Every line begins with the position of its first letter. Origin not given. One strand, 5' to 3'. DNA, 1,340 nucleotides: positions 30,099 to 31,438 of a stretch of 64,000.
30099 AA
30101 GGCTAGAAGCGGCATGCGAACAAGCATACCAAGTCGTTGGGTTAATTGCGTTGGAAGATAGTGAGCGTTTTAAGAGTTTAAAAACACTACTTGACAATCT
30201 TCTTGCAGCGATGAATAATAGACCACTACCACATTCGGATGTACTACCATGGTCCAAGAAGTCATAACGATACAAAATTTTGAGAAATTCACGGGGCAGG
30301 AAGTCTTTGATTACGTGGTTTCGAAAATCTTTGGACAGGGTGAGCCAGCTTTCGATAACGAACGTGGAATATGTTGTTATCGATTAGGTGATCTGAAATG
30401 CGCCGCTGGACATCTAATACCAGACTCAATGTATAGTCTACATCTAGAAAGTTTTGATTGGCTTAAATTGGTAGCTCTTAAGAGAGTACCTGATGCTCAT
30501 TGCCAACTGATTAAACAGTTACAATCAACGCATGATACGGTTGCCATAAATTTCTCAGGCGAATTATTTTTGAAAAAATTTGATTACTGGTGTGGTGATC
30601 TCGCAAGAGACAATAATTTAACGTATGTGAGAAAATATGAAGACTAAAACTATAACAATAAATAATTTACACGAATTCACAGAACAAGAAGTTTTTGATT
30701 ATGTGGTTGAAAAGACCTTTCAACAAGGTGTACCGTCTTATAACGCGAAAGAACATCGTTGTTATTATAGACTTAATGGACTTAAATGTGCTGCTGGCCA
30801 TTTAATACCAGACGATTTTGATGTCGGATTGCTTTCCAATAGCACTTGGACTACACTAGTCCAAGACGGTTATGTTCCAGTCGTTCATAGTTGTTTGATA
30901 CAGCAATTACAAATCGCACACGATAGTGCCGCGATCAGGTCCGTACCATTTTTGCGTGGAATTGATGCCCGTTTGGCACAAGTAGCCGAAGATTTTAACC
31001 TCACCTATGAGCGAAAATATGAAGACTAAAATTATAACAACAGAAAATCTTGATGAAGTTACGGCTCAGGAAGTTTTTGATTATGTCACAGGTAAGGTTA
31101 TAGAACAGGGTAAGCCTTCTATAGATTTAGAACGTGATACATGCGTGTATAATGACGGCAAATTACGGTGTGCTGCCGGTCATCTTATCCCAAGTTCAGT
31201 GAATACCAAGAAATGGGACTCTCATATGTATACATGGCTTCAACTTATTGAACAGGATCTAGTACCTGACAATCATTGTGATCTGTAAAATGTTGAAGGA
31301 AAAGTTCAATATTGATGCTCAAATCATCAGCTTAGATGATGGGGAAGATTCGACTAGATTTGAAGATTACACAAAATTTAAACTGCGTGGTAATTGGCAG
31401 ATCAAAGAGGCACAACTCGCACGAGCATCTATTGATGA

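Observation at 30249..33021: Four-copy '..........' protein family with one truncated or frameshifted member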

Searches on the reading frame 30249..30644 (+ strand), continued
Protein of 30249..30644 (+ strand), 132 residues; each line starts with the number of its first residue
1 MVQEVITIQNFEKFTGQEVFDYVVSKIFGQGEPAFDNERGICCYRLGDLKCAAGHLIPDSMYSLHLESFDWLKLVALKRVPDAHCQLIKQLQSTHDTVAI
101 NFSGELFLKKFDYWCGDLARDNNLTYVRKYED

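Call 46: find_related_loci(query=A3, collection=viral_contigs, flank=8000)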
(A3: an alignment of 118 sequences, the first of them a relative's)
Query A3 (130 aa) in viral_contigs; peptide patterns used: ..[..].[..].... (x = any residue, [..] = any of these).
85 stretches matched a pattern; 76 encode a relative of the query (tblastn E <= 1e-3); 72 distinct loci.
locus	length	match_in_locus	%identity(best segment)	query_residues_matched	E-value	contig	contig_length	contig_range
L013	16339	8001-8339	41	6-109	6e-19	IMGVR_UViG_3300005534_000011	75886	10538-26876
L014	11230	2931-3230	44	4-102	6e-19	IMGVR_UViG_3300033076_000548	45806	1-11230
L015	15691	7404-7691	40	2-97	4e-17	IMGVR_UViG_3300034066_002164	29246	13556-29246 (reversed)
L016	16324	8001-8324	45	4-103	1e-16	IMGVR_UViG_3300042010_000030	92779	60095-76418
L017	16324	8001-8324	45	4-103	1e-16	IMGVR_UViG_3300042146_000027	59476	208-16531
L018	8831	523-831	39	1-102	2e-16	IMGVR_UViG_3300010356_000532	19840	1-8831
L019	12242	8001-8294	43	6-101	8e-16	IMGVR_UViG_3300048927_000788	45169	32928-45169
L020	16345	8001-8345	36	4-125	2e-15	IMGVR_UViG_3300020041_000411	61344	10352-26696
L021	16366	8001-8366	42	6-122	3e-15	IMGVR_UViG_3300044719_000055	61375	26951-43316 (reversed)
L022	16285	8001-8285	44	4-97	6e-15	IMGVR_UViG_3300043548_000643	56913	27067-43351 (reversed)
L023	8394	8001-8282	43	6-99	5e-15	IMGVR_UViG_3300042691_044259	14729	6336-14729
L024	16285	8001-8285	44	4-97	6e-15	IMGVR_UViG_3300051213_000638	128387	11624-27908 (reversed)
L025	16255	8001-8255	41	15-96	7e-15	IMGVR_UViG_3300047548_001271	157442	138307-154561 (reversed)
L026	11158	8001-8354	41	1-123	1e-14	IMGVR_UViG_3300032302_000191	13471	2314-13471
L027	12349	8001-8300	39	1-99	1e-14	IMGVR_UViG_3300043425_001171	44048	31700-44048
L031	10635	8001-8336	40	6-122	4e-14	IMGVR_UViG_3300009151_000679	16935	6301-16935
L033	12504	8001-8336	40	6-122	6e-14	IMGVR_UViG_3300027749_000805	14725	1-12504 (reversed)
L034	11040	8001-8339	39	6-123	1e-13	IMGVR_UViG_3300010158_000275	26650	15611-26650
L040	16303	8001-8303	41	4-98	5e-13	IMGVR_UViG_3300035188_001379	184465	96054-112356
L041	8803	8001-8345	38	6-125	8e-13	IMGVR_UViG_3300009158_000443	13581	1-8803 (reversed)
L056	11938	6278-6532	37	14-96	1e-10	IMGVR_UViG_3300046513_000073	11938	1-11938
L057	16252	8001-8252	40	15-96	4e-10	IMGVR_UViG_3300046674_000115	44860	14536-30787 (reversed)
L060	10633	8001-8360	32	5-115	7e-10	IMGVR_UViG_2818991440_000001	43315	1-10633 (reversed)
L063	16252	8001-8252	37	15-96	2e-9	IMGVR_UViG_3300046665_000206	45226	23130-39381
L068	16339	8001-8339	34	15-119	2e-8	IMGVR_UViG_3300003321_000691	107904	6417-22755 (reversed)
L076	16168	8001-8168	47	6-60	8e-8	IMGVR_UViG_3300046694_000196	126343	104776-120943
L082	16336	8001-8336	30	2-96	1e-4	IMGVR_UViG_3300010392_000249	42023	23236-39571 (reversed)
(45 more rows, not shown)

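Call 51: find_encoding_contigs(protein=P0006, flank=5000, max_places=4)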
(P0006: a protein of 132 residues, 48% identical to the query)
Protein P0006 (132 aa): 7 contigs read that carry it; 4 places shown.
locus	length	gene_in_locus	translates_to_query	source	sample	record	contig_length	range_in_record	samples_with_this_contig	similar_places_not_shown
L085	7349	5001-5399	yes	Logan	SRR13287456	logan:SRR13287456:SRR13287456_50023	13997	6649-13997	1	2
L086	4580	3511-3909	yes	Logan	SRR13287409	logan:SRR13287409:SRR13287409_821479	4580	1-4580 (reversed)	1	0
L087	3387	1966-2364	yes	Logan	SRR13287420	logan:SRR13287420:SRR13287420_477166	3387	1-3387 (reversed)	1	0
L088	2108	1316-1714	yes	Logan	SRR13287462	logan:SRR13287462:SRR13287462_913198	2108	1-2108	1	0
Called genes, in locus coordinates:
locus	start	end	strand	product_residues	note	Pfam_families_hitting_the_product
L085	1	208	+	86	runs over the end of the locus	-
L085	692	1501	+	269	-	PF01145:Band_7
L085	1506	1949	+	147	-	-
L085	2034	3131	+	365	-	-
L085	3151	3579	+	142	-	-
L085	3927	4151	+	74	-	-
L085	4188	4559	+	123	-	-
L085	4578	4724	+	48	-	-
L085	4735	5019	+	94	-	-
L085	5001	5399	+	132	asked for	-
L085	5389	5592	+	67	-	-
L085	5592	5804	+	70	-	-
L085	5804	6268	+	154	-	-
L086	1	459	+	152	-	?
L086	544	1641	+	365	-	-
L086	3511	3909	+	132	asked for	-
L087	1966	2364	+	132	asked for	-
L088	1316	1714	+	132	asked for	-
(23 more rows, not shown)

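Call 52: find_encoding_contigs(protein=P0008, flank=5000, max_places=3)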
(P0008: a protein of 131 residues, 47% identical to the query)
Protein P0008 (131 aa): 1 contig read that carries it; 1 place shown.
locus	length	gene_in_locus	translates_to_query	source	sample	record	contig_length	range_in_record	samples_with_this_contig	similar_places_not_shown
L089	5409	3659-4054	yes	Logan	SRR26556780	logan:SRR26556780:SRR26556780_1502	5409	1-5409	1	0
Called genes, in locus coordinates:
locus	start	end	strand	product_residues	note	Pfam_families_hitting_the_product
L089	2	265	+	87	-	?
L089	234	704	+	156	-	-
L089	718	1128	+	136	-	-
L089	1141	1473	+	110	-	-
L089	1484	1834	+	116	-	-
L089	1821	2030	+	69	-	-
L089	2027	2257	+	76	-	-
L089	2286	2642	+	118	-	-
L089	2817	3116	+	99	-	-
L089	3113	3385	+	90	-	-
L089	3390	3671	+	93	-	-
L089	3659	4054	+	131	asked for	-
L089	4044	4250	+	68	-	-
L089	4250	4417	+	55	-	-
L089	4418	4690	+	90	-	-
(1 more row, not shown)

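Call 63: search_protein_families(library=pfam, proteins=[L063:11298-12935:+, L040:6140-6379:+, L076:5387-6478:+, L031:6063-6275:+, L056:7757-8236:+, L057:3195-5744:+, L041:4384-4656:+, L034:9506-9715:+, L057:9924-10487:+, L033:6275-7132:+], max_evalue=0.0001)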
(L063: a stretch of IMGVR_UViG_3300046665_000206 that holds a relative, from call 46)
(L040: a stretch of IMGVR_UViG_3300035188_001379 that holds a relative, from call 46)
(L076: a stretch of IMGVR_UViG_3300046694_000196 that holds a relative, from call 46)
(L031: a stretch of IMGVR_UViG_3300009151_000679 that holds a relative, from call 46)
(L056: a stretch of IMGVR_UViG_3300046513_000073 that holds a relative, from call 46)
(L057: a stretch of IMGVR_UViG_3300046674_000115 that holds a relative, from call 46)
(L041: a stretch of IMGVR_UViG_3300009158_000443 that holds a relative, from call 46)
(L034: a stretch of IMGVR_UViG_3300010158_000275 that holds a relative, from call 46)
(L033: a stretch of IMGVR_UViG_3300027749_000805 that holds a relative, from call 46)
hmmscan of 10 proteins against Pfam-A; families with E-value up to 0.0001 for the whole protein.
L063:11298-12935:+ (546 aa): 4 families
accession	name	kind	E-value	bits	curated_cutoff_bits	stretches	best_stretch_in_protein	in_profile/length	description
PF03796.21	DnaB_C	-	1.4e-18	67.7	27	1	275-487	7-218/255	DnaB-like helicase C terminal domain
PF21268.3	Helic-prim_T7_N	-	5.5e-17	62.2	27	1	58-116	1-59/59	Bacteriophage T7 DNA helicase/primase, N-terminal a+b fold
PF13155.12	Toprim_2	-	3.7e-11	43.7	22.1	1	138-226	1-88/88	Toprim-like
PF13481.12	AAA_25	-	8e-10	39.1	27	1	275-448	20-193/195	AAA domain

L040:6140-6379:+ (80 aa): 0 families

L076:5387-6478:+ (364 aa): 2 families
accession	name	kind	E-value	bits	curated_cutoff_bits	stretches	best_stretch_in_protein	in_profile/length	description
PF21189.3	PHA02142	-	2.6e-36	124.4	27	1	5-98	1-92/92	PHA02142 OB-fold domain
PF09414.15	RNA_ligase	-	3.8e-28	99.2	27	1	181-353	2-170/171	RNA ligase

L031:6063-6275:+ (71 aa): 0 families

L056:7757-8236:+ (160 aa): 1 family
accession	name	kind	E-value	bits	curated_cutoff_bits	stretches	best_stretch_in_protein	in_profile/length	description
PF05367.17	Phage_endo_I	-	3e-39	134.5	29.1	1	11-153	14-137/149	Phage endonuclease I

L057:3195-5744:+ (850 aa): 1 family
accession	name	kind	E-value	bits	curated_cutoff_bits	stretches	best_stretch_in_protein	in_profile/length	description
PF00940.24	RNA_pol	-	2.2e-87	294.2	22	1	421-822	2-374/448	DNA-dependent RNA polymerase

L041:4384-4656:+ (91 aa): 0 families

L034:9506-9715:+ (70 aa): 0 families

L057:9924-10487:+ (188 aa): 0 families

L033:6275-7132:+ (286 aa): 4 families
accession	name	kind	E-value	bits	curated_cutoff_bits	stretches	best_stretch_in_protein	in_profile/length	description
PF25109.1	HAD_PNKP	-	1.5e-47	161.8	27.6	1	149-286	1-143/143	Polynucleotide kinase PNKP phosphatase domain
PF13671.12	AAA_33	-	2.7e-21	76.8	27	1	5-134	1-140/143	AAA domain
PF08433.16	KTI12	-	2.4e-10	40.8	22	1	6-139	4-142/271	Chromatin associated protein KTI12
PF24694.1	LNS2_PITM1-3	-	3e-05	24.5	27.7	1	152-218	1-61/124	PITM 1-3, LNS2 domain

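Call 68: predict_structure(alignment_id=A4)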
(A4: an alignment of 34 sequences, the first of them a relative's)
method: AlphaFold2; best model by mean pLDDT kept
length: 237 residues; sequences in the alignment: 34
mean_pLDDT: 92.6   pTM: 0.77
mean pLDDT of the five models: 92.6, 91.0, 90.8, 90.6, 90.5
residues with pLDDT >= 90: 190; 70-90: 43; 50-70: 4; < 50: 0
segments of 3 or more residues with pLDDT < 50: none
pLDDT, mean of each block of 10 residues (from residue 1): 91 96 92 76 90 96 93 86 89 94 94 96 92 96 95 94 95 92 93 91 97 97 98 90
secondary structure, 60 per line:
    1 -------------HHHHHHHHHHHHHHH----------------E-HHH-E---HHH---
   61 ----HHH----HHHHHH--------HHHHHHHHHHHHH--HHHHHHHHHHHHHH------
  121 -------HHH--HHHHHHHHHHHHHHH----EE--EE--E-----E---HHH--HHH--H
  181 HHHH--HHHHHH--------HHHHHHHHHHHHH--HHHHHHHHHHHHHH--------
elements in order: H14-28 H72-77 H86-98 H101-114 H133-147 H180-184 H187-192 H201-213 H216-229

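Call 70: search_protein_families(library=pfam, proteins=[L001:6399-6620:+, L001:6604-6810:+, L001:6829-7050:+, L001:7046-7222:+, L009:5995-6378:+, L010:5839-6261:+], max_evalue=0.01)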
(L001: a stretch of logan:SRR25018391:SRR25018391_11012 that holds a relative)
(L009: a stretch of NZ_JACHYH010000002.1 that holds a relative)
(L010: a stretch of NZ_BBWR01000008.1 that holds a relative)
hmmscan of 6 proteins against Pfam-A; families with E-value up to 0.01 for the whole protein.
L001:6399-6620:+ (74 aa): 0 families

L001:6604-6810:+ (69 aa): 0 families

L001:6829-7050:+ (74 aa): 4 families
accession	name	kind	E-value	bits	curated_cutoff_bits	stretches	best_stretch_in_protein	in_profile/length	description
PF13238.12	AAA_18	-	0.0012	19.8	29.4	1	4-61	1-53/128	AAA domain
PF00485.24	PRK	-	0.0018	18.6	22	1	4-57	2-53/196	Phosphoribulokinase / Uridine kinase family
PF09848.15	SLFN-g3_helicase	-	0.0058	16.4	24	1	3-30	3-26/354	Schlafen group 3, DNA/RNA helicase domain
PF01583.26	APS_kinase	-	0.0062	17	21.1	1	3-29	4-30/152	Adenylylsulphate kinase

L001:7046-7222:+ (59 aa): 3 families
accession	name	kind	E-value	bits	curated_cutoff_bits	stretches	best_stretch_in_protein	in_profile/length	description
PF14255.11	Cys_rich_CPXG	-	0.0004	20.7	25.2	0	30-44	1-15/52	Cysteine-rich CPXCG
PF24458.1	DUF7573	-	0.00042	20.7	30.2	0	26-47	8-29/39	Domain of unknown function (DUF7573)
PF13248.11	Zn_ribbon_3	-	0.0058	16.5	27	0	22-38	9-25/26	zinc-ribbon domain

L009:5995-6378:+ (128 aa): 0 families

L010:5839-6261:+ (141 aa): 0 families

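Call 79: search_protein_families(library=pfam, proteins=[L007:5830-6372:+, L008:4743-5102:+, L082:7929-8435:+, L060:7395-8399:+, L068:10367-10876:+], max_evalue=0.05)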
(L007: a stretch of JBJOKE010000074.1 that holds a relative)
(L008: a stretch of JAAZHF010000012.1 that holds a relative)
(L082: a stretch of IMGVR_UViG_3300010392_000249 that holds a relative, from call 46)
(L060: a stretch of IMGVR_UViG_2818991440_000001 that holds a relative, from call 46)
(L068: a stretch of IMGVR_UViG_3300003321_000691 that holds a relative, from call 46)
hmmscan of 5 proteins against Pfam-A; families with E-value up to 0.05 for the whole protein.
L007:5830-6372:+ (181 aa): 0 families

L008:4743-5102:+ (120 aa): 0 families

L082:7929-8435:+ (169 aa): 0 families

L060:7395-8399:+ (335 aa): 2 families
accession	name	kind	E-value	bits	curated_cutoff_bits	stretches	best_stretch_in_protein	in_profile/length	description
PF18978.5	DUF5714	-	0.014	15.4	26.2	0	97-147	42-91/173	Family of unknown function (DUF5714)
PF19901.4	DUF6374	-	0.018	15.1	25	0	96-113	6-23/59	Family of unknown function (DUF6374)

L068:10367-10876:+ (170 aa): 0 families

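Call 82: find_encoding_contigs(protein=P0001, flank=2500, max_places=4)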
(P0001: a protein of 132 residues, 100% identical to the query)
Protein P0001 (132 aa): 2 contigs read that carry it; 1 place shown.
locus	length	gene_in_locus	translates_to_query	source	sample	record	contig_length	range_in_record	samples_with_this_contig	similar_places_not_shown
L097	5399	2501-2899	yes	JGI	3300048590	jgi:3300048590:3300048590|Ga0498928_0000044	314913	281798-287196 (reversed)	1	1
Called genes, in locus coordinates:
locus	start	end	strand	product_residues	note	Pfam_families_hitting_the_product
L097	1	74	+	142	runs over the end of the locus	-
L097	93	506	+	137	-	-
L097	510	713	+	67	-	-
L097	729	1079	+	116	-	-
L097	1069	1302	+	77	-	-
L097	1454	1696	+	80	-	-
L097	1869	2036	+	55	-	-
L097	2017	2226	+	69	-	-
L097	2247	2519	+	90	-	-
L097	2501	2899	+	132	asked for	-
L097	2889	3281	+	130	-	-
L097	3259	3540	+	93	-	-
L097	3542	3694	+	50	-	-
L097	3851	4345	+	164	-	PF13238:AAA_18 (faint)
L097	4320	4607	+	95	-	-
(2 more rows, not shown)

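Call 86: find_homologous_proteins(query=A5, max_evalue=0.001)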
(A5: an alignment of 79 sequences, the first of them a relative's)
Query A5 (79 sequences) (170 aa, profile of the alignment): 1871 proteins with E <= 0.001 among 3077 candidates; the best 120 are listed.
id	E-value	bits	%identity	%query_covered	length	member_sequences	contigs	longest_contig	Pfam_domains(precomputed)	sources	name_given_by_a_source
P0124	5.8e-78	277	44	74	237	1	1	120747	-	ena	-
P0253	1.6e-77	276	45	55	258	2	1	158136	-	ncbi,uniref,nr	ncbi:hypothetical protein pf16_226 [Pseudomonas phage pf16]|uniref:Uncharacterized protein n=1 Tax=P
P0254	3.8e-77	274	45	55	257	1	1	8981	-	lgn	-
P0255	9.8e-77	273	41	75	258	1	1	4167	-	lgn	-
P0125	5.8e-76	270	47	55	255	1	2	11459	-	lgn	-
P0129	6.9e-76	270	47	71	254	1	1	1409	-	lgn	-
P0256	7.3e-74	264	36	98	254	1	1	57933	-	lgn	-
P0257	4.1e-71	255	50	71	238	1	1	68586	-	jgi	jgi:hypothetical protein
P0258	3.1e-70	252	45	48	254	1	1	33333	-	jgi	jgi:hypothetical protein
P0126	2.2e-68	246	40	88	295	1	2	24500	-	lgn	-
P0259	5.4e-68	245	41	55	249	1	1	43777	-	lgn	-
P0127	6.4e-68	244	39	71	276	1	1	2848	-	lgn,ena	-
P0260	1.2e-66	240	45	71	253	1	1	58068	-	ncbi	-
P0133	3.5e-61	223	47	55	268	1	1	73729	-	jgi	-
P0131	1.1e-54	202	36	48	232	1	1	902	-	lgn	-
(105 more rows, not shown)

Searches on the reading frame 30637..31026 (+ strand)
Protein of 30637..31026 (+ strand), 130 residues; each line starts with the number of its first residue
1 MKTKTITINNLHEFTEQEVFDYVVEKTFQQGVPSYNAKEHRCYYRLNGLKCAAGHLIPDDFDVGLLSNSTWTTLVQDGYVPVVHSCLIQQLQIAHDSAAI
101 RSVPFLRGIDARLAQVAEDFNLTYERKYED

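Call 6: search_protein_families(library=pfam, proteins=[window:30637-31026:+], max_evalue=1)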
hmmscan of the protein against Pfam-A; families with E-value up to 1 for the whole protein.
window:30637-31026:+ (130 aa): 0 families

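Call 10: search_dna_similar(query=window:30637-31026:+, collection=phages, mode=protein, max_rows=40, max_evalue=0.001)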
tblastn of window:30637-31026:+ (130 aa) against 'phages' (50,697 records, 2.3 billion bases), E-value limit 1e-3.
Records with a match: 14; places in all: 23; records where one place covers at least 80% of the query: 10.
Best place of each record, by identity: <60% 14.
By first word of the organism name: Pseudomonas 11; Caudoviricetes 1; Synechococcus 1; Xanthomonas 1.
By host as written in the record: Pseudomonas syringae pv. actinidiae 2; Pseudomonas putida PpG1 2; Pseudomonas protegens ERG2 1; Pseudomonas syringae pv. syringae 16QsV 1; Pseudomonas plecoglossicida XSDHY-P 1; Pseudomonas poae Z9_5 1; - 1; Synechococcus elongatus PCC 7942 = FACHB-805 1; and 4 more.
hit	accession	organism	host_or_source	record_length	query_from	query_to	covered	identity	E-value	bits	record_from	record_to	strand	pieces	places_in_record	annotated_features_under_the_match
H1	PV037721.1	Pseudomonas phage Bitten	Pseudomonas protegens ERG2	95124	5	127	95%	36.2%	2e-11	65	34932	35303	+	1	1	hypothetical protein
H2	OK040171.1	Pseudomonas phage PHB09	Pseudomonas syringae pv. actinidiae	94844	4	125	94%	35.7%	9e-11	63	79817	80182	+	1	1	hypothetical protein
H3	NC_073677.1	Pseudomonas phage PHB09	Pseudomonas syringae pv. actinidiae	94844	4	125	94%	35.7%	9e-11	63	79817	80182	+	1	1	hypothetical protein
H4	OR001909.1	Pseudomonas phage 16Q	Pseudomonas syringae pv. syringae 16QsV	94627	4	125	94%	35.4%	2e-10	62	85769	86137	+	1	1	hypothetical protein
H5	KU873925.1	Pseudomonas phage pf16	Pseudomonas putida PpG1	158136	1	123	95%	34.1%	4e-4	44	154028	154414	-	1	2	hypothetical protein (x2)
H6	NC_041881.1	Pseudomonas phage pf16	Pseudomonas putida PpG1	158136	1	123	95%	34.1%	4e-4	44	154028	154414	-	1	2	hypothetical protein (x2)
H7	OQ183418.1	Pseudomonas phage vB_PpS_SYP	Pseudomonas plecoglossicida XSDHY-P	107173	2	124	95%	33.1%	1e-8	57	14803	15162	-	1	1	hypothetical protein | von Willebrand factor type A domain protein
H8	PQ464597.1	Pseudomonas phage Milchi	Pseudomonas poae Z9_5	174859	3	124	94%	32.5%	2e-7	54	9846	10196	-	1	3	hypothetical protein (x2)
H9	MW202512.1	Caudoviricetes sp.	Manatee Spring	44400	4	96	72%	41.9%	6e-12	67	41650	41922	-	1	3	none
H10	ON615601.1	Synechococcus phage BUCT-ZZ01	Synechococcus elongatus PCC 7942 = ...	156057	17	124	83%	35.3%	4e-7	53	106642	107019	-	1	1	hypothetical protein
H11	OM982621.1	Pseudomonas phage Astolliot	Pseudomonas syringae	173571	6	100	73%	39.3%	4e-14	73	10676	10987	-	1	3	hypothetical protein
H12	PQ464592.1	Pseudomonas phage Boevelstad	Pseudomonas poae B04_10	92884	5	97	72%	37.8%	2e-7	54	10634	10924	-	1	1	hypothetical protein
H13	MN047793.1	Xanthomonas phage Xoo-sp13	Xanthomonas oryzae pv. oryzae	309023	6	122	90%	29.9%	9e-7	52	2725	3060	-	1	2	hypothetical protein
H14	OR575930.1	Pseudomonas phage vB_PseuGesM_254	Pseudomonas gessardii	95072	3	96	72%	35.6%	8e-6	49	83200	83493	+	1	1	hypothetical protein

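Call 11: search_protein_families(library=phrogs, proteins=[window:30637-31026:+], max_evalue=0.01)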
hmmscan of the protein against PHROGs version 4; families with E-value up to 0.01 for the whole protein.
window:30637-31026:+ (130 aa): 1 family
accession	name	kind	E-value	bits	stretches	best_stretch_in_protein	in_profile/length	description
phrog_17693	-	unknown function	8.2e-15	55.9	1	4-123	2-128/259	-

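Call 31: search_protein_families(library=padloc, proteins=[window:30637-31026:+], max_evalue=0.1)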
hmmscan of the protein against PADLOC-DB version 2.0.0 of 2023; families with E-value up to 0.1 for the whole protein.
window:30637-31026:+ (130 aa): 0 families

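Call 32: search_protein_families(library=ncbifam, proteins=[window:30637-31026:+], max_evalue=0.1)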
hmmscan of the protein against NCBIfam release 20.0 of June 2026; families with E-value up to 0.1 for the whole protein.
window:30637-31026:+ (130 aa): 0 families

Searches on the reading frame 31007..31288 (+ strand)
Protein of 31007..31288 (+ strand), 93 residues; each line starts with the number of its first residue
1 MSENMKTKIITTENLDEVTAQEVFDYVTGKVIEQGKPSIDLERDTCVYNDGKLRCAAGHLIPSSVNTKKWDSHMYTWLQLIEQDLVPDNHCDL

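Call 6: search_protein_families(library=pfam, proteins=[window:31007-31285:+], max_evalue=1)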
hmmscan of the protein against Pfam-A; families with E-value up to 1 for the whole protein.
window:31007-31285:+ (93 aa): 1 family
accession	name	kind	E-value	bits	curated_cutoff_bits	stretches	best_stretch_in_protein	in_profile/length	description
PF04850.18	Baculo_E66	-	0.18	11.1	26.5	1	11-54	333-377/391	Baculovirus E66 occlusion-derived virus envelope protein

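Call 11: search_protein_families(library=phrogs, proteins=[window:31007-31285:+], max_evalue=0.01)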
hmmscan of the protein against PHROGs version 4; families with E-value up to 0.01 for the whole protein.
window:31007-31285:+ (93 aa): 1 family
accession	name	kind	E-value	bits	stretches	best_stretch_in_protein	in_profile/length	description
phrog_17693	-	unknown function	1.1e-08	35.8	1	9-92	134-220/259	-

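Call 36: find_encoding_contigs(protein=window:31007-31288:+, flank=3000, max_places=6)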
Protein window:31007-31288:+ (93 aa): 1 contig read that carries it; 1 place shown.
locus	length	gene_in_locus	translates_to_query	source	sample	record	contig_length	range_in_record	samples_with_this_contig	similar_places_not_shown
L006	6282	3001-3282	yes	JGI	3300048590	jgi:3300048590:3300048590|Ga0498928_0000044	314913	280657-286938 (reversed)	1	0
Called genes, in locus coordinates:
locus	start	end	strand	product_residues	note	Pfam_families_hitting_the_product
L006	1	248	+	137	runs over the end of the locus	-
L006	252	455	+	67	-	-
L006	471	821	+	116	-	-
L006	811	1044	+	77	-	-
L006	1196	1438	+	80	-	-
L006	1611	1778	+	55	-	-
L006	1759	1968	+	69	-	-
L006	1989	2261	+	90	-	-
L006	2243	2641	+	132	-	-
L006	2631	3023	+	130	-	-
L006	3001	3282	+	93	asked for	-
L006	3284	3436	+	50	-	-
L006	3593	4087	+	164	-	PF13238:AAA_18 (faint)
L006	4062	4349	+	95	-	-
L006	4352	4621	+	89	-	-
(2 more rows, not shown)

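Call 81: find_related_loci(query=window:31019-31285:+, collection=metagenome_contigs, flank=3000)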
Query window:31019-31285:+ (89 aa) in metagenome_contigs; peptide patterns used: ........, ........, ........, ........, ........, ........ (x = any residue, [..] = any of these).
314 stretches matched a pattern; 4 encode a relative of the query (tblastn E <= 1e-3); 4 distinct loci.
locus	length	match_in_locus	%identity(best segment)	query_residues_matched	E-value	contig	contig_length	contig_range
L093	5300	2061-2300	39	3-86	1e-13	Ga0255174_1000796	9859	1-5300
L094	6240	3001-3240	39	3-86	1e-13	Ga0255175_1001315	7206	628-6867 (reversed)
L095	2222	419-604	37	2-61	3e-9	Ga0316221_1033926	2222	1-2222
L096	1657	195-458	30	2-86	1e-8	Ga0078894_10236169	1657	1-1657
